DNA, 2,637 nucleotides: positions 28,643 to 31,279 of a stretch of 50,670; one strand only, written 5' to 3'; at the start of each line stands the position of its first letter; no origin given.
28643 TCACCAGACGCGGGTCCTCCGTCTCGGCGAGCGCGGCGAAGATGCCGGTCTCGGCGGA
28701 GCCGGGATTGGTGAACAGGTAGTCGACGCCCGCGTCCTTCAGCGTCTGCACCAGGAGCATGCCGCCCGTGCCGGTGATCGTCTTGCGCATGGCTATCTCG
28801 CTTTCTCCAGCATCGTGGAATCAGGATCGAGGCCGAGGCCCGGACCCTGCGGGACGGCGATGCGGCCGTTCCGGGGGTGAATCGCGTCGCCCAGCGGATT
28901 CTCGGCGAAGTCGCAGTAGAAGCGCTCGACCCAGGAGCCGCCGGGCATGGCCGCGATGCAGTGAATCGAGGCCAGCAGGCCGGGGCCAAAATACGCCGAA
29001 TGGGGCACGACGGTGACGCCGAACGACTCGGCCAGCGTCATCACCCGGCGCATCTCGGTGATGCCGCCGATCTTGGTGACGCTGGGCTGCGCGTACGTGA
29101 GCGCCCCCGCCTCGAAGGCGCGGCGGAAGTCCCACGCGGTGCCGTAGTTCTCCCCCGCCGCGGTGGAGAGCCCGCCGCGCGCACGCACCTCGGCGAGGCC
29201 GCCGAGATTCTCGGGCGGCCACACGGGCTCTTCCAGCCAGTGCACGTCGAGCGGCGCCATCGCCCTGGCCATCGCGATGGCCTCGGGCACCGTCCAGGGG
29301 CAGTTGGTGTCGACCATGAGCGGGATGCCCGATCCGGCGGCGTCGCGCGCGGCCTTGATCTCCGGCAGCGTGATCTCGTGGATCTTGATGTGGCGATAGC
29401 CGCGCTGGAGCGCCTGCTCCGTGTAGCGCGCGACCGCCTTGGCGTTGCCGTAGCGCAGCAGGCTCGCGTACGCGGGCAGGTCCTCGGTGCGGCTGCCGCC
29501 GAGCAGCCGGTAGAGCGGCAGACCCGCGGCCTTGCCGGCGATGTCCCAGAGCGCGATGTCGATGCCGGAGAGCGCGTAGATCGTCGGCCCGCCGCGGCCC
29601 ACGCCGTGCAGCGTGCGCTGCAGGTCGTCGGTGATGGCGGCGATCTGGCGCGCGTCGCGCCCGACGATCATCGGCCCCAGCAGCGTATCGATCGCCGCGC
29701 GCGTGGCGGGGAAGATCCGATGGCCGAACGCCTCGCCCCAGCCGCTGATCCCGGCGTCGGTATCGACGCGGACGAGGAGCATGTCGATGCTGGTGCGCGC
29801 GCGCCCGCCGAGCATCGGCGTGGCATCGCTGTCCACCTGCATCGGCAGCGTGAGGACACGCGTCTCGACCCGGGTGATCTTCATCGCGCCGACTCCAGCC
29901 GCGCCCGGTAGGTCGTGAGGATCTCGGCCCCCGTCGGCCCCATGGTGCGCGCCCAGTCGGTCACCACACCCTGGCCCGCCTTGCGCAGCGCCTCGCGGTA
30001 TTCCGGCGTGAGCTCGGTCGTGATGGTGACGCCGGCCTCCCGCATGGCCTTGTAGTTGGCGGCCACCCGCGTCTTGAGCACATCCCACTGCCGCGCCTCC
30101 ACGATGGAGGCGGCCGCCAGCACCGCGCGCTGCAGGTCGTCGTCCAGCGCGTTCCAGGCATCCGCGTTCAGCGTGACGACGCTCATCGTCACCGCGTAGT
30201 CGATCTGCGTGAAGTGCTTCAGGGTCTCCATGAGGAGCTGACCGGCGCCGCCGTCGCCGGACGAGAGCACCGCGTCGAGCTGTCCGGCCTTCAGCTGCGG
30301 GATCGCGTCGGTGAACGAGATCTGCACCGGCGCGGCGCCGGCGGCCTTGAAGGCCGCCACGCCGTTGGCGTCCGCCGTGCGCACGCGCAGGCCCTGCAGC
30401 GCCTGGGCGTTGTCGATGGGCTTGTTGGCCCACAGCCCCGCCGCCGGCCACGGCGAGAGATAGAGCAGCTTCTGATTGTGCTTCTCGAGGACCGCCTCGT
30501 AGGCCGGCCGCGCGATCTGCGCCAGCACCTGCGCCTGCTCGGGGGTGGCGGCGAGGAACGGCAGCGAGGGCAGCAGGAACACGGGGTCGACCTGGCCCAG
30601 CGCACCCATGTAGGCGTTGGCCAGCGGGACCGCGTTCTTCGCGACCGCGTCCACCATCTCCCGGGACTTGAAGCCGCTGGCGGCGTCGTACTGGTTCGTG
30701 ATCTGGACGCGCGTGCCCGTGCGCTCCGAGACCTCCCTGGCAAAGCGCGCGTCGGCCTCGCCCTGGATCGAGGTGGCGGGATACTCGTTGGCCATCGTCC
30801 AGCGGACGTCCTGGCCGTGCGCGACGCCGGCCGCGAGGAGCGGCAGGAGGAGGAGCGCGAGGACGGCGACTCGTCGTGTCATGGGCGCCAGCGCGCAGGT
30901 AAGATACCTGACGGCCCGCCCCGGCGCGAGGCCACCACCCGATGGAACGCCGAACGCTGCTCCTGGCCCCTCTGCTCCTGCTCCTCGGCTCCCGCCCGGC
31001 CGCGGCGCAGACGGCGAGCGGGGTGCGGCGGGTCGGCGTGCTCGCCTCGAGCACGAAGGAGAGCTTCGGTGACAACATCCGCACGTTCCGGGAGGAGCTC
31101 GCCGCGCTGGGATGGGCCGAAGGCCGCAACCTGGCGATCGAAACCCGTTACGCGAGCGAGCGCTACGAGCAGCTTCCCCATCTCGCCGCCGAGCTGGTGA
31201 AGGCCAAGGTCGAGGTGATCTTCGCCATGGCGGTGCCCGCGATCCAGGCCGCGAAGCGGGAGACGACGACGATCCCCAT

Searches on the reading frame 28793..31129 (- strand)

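Call 58: search_protein_families(library=pfam, proteins=[window:28793-31129:-], max_evalue=0.00001)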
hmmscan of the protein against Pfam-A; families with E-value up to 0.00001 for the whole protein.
window:28793-31129:- (778 aa): 2 families
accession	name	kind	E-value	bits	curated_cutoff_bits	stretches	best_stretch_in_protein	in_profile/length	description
PF13378.12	MR_MLE_C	-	1.1e-58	199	29.4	1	567-771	3-217/219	Enolase C-terminal domain-like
PF02746.21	MR_MLE_N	-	2.6e-18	66.8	22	1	449-544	27-117/117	Mandelate racemase / muconate lactonizing enzyme, N-terminal domain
